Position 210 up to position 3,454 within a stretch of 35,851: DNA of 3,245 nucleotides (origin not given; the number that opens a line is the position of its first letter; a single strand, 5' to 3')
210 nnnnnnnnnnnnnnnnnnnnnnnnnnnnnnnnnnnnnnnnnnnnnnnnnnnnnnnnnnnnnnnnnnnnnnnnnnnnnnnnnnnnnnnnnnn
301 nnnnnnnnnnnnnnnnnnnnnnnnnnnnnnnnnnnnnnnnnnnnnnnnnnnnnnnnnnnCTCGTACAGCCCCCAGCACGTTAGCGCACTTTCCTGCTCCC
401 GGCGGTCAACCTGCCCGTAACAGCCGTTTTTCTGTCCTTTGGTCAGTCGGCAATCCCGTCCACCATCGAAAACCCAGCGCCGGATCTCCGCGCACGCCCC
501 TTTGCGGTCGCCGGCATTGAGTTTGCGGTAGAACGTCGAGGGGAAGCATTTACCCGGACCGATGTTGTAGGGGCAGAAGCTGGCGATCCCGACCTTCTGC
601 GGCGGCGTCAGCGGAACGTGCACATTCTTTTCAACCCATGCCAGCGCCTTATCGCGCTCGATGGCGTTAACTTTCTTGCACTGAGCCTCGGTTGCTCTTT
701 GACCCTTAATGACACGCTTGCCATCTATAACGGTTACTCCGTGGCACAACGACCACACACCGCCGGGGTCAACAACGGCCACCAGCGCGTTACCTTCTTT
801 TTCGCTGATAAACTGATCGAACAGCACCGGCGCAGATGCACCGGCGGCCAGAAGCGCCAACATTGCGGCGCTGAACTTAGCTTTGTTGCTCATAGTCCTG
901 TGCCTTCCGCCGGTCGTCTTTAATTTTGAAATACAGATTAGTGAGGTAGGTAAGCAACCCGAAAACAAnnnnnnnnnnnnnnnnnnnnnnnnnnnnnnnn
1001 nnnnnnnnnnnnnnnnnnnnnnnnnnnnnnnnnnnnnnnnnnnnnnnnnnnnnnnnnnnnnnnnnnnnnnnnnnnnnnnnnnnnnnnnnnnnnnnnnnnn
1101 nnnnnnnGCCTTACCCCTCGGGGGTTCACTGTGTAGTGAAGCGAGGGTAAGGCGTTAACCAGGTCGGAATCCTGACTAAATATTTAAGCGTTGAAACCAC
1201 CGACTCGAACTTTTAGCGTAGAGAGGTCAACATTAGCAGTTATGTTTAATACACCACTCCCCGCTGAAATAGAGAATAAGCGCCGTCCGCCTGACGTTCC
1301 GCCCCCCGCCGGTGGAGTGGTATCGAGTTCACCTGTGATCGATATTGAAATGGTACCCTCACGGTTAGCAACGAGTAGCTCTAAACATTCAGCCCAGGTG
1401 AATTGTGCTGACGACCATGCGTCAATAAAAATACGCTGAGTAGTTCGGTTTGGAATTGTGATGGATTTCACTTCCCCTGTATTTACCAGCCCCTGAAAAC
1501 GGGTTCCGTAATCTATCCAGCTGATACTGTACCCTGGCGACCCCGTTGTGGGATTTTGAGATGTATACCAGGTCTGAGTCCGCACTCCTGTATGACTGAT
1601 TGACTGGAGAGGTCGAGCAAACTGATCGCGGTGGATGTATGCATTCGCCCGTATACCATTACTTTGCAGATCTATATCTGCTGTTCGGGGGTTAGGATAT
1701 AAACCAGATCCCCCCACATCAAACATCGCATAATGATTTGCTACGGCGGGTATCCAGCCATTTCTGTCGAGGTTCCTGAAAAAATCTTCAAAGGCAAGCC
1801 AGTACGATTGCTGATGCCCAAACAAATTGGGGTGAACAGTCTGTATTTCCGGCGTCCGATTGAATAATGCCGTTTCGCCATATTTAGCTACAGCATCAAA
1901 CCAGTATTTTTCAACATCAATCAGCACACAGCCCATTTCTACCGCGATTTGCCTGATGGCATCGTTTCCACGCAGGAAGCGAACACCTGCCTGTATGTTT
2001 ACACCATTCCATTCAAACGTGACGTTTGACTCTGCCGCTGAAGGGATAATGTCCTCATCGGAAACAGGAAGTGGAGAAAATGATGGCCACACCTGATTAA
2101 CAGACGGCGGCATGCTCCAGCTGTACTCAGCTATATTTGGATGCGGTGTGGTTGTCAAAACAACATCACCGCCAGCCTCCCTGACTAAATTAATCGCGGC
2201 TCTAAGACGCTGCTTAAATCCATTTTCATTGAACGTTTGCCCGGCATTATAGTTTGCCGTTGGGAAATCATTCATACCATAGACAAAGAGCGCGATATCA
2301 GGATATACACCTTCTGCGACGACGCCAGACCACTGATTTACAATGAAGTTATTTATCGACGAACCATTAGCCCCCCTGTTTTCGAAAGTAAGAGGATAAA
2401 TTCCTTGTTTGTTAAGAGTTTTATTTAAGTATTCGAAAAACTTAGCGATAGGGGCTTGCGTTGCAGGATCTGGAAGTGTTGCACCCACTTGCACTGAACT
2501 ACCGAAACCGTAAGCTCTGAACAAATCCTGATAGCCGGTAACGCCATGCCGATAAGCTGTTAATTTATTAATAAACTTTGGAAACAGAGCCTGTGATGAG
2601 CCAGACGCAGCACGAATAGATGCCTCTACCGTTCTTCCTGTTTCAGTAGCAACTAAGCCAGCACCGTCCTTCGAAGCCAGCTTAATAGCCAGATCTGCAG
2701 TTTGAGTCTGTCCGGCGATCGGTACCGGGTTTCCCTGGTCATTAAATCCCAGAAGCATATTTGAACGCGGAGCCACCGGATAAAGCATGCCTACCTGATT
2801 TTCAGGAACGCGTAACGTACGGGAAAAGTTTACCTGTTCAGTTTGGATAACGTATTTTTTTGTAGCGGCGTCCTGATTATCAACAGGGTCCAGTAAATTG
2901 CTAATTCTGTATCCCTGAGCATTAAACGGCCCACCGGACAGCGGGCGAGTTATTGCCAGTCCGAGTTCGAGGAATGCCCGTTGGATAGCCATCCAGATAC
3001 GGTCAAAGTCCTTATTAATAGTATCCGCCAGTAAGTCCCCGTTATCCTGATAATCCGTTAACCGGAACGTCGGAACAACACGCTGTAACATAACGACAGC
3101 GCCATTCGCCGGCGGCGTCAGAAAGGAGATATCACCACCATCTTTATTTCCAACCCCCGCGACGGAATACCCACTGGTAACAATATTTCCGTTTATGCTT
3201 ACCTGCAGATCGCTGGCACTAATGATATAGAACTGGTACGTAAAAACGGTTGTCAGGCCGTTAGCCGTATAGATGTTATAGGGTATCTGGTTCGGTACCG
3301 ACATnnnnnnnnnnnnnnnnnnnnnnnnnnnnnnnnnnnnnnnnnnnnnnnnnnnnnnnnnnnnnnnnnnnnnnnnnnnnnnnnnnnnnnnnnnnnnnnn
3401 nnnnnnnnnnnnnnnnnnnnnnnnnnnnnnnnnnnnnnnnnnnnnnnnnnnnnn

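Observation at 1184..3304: Tail fiber with possible SGNH esterase-like domain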

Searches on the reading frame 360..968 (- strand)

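Call 36: search_protein_families(library=phrogs, proteins=[window:360-968:-], max_evalue=0.00001)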
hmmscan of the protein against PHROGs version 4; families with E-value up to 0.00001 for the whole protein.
window:360-968:- (203 aa): 4 families
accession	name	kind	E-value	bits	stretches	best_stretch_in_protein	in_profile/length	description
phrog_7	-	lysis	4.1e-53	181.7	1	35-202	533-700/873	endolysin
phrog_6543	-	unknown function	1.3e-14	55.3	1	32-90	9-67/71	-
phrog_33083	-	lysis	7.5e-10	39.1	1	64-173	21-126/456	endolysin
phrog_7910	-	lysis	3.3e-09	38.2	1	123-199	26-93/96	endolysin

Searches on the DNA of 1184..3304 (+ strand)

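Call 8: search_dna_similar(query=window:1184-3304:+, collection=phages, mode=near, max_rows=25)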
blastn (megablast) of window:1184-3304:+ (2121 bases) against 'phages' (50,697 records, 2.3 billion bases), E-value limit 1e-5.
No match.

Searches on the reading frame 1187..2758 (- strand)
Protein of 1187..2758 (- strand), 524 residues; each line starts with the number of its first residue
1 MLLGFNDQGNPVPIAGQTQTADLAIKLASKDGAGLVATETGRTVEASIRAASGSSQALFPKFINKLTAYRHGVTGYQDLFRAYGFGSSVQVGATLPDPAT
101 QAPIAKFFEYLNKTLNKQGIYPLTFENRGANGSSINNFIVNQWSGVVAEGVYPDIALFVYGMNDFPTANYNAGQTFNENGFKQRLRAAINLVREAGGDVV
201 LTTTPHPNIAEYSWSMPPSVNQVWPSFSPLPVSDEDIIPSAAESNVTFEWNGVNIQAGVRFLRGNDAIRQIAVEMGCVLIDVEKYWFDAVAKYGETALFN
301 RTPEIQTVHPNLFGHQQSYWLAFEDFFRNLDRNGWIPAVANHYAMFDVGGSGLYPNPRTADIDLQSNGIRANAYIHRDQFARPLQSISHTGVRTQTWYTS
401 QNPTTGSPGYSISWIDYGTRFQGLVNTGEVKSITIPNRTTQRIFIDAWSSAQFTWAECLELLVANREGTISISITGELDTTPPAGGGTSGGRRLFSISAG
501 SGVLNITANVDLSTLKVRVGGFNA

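Call 27: predict_structure(alignment_id=A1)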
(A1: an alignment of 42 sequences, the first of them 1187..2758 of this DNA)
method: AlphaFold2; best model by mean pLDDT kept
length: 524 residues; sequences in the alignment: 42
mean_pLDDT: 80.4   pTM: 0.58
mean pLDDT of the five models: 80.4, 79.3, 77.6, 77.0, 76.7
residues with pLDDT >= 90: 174; 70-90: 229; 50-70: 92; < 50: 29
segments of 3 or more residues with pLDDT < 50: 15-20, 338-350, 362-368
pLDDT, mean of each block of 10 residues (from residue 1): 56 49 61 66 66 64 83 83 80 72 92 85 87 80 88 92 81 69 88 88 91 84 83 83 88 91 91 86 94 90 69 92 88 57 44 56 49 82 87 92 81 92 89 92 92 88 92 92 66 89 92 92 83
secondary structure, 60 per line:
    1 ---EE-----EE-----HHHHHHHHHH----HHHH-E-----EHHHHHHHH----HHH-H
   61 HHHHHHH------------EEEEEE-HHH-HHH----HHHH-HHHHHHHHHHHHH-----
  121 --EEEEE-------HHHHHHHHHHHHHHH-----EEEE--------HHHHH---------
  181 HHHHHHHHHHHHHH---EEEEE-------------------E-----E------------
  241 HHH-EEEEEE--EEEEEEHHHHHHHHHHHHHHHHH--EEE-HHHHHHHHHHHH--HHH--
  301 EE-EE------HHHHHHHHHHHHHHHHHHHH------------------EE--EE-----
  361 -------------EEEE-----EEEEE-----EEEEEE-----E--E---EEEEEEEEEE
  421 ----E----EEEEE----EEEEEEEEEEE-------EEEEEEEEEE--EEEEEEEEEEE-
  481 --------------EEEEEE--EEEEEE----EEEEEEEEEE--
elements in order: H18-27 H32-35 H44-51 H60-67 E80-85 H98-101 H103-115 E123-127 H135-149 E155-158 H167-171 H181-194 E198-202 E245-250 E253-258 H259-275 E278-280 H282-293 H312-331 E374-377 E383-387 E393-398 E411-420 E430-434 E439-449 E457-466 E469-479 E495-500 E503-508 E513-522

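Call 30: search_solved_structures(query=A1, max_evalue=1, show_alignments=3)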
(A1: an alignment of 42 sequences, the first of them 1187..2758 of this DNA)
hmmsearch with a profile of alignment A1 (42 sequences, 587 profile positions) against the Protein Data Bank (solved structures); distinct sequences matched with E-value up to 1: 3.
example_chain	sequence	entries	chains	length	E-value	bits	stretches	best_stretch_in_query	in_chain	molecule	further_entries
5jd3_A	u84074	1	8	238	0.0017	20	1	335-382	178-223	LAE5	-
2o14_A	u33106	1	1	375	0.017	16.7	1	247-272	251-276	Hypothetical protein yxiM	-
6c43_A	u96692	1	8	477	0.84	11.1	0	366-442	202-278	Gamma-aminobutyraldehyde dehydrogenase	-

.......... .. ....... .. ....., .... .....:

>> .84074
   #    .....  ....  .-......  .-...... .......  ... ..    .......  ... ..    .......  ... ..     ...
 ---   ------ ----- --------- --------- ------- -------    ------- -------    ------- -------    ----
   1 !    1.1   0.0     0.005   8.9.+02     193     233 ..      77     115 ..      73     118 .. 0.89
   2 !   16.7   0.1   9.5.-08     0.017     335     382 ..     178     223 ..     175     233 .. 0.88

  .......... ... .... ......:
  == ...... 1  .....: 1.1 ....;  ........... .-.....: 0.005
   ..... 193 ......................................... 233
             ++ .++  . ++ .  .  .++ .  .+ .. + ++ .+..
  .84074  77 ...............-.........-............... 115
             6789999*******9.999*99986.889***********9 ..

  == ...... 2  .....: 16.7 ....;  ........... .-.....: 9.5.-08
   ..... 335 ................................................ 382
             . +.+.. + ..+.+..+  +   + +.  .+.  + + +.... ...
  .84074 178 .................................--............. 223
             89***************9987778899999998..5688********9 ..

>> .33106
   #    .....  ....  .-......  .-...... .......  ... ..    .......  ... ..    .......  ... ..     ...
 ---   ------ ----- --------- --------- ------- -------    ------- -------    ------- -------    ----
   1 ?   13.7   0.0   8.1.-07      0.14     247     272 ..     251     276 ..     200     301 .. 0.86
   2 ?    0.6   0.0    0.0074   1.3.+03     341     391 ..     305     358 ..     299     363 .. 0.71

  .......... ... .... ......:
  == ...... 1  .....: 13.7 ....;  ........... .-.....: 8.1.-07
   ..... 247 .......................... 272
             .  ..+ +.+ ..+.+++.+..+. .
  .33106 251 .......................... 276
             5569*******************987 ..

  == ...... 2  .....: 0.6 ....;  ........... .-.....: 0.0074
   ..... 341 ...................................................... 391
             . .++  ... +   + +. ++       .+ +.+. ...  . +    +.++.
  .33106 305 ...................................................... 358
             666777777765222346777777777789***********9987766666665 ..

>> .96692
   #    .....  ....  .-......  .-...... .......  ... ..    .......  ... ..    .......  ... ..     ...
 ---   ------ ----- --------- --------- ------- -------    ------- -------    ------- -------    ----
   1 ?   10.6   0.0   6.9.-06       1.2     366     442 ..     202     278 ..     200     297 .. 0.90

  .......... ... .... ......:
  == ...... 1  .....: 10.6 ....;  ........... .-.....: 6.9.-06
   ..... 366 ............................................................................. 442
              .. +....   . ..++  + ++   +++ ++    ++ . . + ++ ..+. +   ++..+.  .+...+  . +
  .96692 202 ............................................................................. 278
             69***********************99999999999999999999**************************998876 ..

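Call 32: fold_search(model_id=the predicted structure, library=pdb)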
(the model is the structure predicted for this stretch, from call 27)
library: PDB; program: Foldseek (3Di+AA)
matches with E <= 10: 1303; with E <= 0.001: 86
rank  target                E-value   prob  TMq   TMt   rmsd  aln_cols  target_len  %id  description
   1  6hfz_C                1.6e-09  1.00  0.34  0.46  19.2       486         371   13  Crystal structure of a two-domain esterase (CEX) active on acetylated mannans (released 2019-09-11)
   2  6hh9_B                1.6e-09  1.00  0.31  0.43  20.4       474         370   10  Crystal structure of a two-domain esterase (CEX) active on acetylated mannans co-crystallized with mannopentaose (released 2019-09-11)
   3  6hfz_A                1.8e-09  1.00  0.31  0.43  20.6       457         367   12  Crystal structure of a two-domain esterase (CEX) active on acetylated mannans (released 2019-09-11)
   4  6hh9_C                2.5e-09  1.00  0.33  0.45  20.3       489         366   11  Crystal structure of a two-domain esterase (CEX) active on acetylated mannans co-crystallized with mannopentaose (released 2019-09-11)
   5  6hfz_D                7.0e-09  1.00  0.32  0.44  20.2       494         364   11  Crystal structure of a two-domain esterase (CEX) active on acetylated mannans (released 2019-09-11)
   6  6hfz_B                3.5e-08  1.00  0.30  0.42  19.7       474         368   11  Crystal structure of a two-domain esterase (CEX) active on acetylated mannans (released 2019-09-11)
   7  4jj4_A                7.4e-08  1.00  0.31  0.68   5.2       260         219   14  Crystal structure of a catalytic mutant of Axe2 (Axe2-D191A), an acetylxylan esterase from Geobacillus stearothermophi (released 2014-03-12)
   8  4jko_A                7.4e-08  1.00  0.30  0.65   5.9       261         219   14  Crystal structure of a catalytic mutant of Axe2 (Axe2_S15A), an acetylxylan esterase from Geobacillus stearothermophil (released 2014-02-12)
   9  6hh9_D                1.0e-07  1.00  0.33  0.46  20.2       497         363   11  Crystal structure of a two-domain esterase (CEX) active on acetylated mannans co-crystallized with mannopentaose (released 2019-09-11)
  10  5bn1_A                1.2e-07  1.00  0.29  0.64   6.2       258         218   14  Structure of Axe2-W215I, an acetyl xylan esterase from Geobacillus stearothermophilus (released 2016-06-29)
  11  4q9a_A                1.4e-07  1.00  0.31  0.67   5.1       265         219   14  Crystal structure of a putative GDSL-like lipase (PARMER_00689) from Parabacteroides merdae ATCC 43184 at 2.86 A resol (released 2014-06-25)
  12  4oap_A                1.6e-07  1.00  0.30  0.66   5.7       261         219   14  An Axe2 mutant (W190I), an acetyl-xylooligosaccharide esterase from Geobacillus Stearmophilus (released 2015-01-14)
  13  4jj6_A                1.8e-07  1.00  0.29  0.65   6.6       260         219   14  Crystal structure of a catalytic mutant of Axe2 (Axe2-H194A), an acetylxylan esterase from Geobacillus stearothermophi (released 2014-03-12)
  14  4q9a_B                1.9e-07  1.00  0.31  0.67   5.0       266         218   13  Crystal structure of a putative GDSL-like lipase (PARMER_00689) from Parabacteroides merdae ATCC 43184 at 2.86 A resol (released 2014-06-25)
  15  5jd3_G                2.0e-07  1.00  0.31  0.68   5.9       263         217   17  Crystal structure of LAE5, an alpha/beta hydrolase enzyme from the metagenome of Lake Arreo, Spain (released 2016-05-04)
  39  3c1u                  6.3e-06  1.00  0.27  0.55   6.1       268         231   14  D192N mutant of Rhamnogalacturonan acetylesterase (released 2008-08-05)
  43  6c72_A                1.7e-05  1.00  0.18  0.16   4.5       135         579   15  Crystal structure of a tailspike protein gp49 from Acinetobacter baumannii bacteriophage Fri1, a capsular polysacchari (released 2019-01-23)
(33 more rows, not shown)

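Call 48: fold_search(model_id=the predicted structure, library=viral)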
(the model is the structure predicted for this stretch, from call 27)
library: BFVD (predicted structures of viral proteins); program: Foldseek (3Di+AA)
matches with E <= 10: 1440; with E <= 0.001: 180
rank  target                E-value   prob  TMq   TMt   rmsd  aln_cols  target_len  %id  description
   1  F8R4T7                1.8e-65  1.00  0.53  0.54  13.8       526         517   49  SGNH hydrolase-type esterase domain-containing protein [Escherichia phage K30]
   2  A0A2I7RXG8            7.3e-39  1.00  0.52  0.57  17.4       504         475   28  SGNH hydrolase-type esterase domain protein [Vibrio phage 1.249.B._10N.261.55.B9]
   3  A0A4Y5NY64            4.6e-11  1.00  0.29  0.38  22.5       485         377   12  (no name in the UniProt tables at hand)
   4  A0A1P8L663            6.5e-11  1.00  0.31  0.30  26.5       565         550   11  Tail spike protein [Pectobacterium phage PP99]
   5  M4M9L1                1.6e-10  1.00  0.32  0.29  20.7       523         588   13  (no name in the UniProt tables at hand)
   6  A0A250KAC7            2.4e-10  1.00  0.32  0.26  25.5       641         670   12  Tail spike protein [Pectobacterium phage PPWS4]
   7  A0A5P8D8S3            2.4e-10  1.00  0.28  0.35  23.4       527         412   12  (no name in the UniProt tables at hand)
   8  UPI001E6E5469         3.1e-10  1.00  0.30  0.16  25.5       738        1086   12  (no name look-up for this kind of identifier)
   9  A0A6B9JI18            4.6e-10  1.00  0.28  0.19  26.7       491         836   11  Tail fiber protein [Vibrio phage vB_VchM_Kuja]
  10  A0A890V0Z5            1.6e-09  1.00  0.31  0.30  28.7       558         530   13  Esterase [Microbacterium phage Shocker]
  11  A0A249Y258            2.9e-09  1.00  0.32  0.31  19.1       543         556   14  Uncharacterized protein [Klebsiella phage 2044-307w]
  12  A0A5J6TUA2            3.2e-09  1.00  0.28  0.30  26.9       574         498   13  Esterase [Gordonia phage Lambo]
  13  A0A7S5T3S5            3.2e-09  1.00  0.27  0.27  23.8       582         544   11  (no name in the UniProt tables at hand)
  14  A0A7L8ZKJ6            4.6e-09  1.00  0.31  0.23  23.9       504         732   14  (no name in the UniProt tables at hand)
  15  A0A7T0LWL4            6.5e-09  1.00  0.26  0.15  18.4       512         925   10  Tail spike protein [Pectobacterium phage Possum]
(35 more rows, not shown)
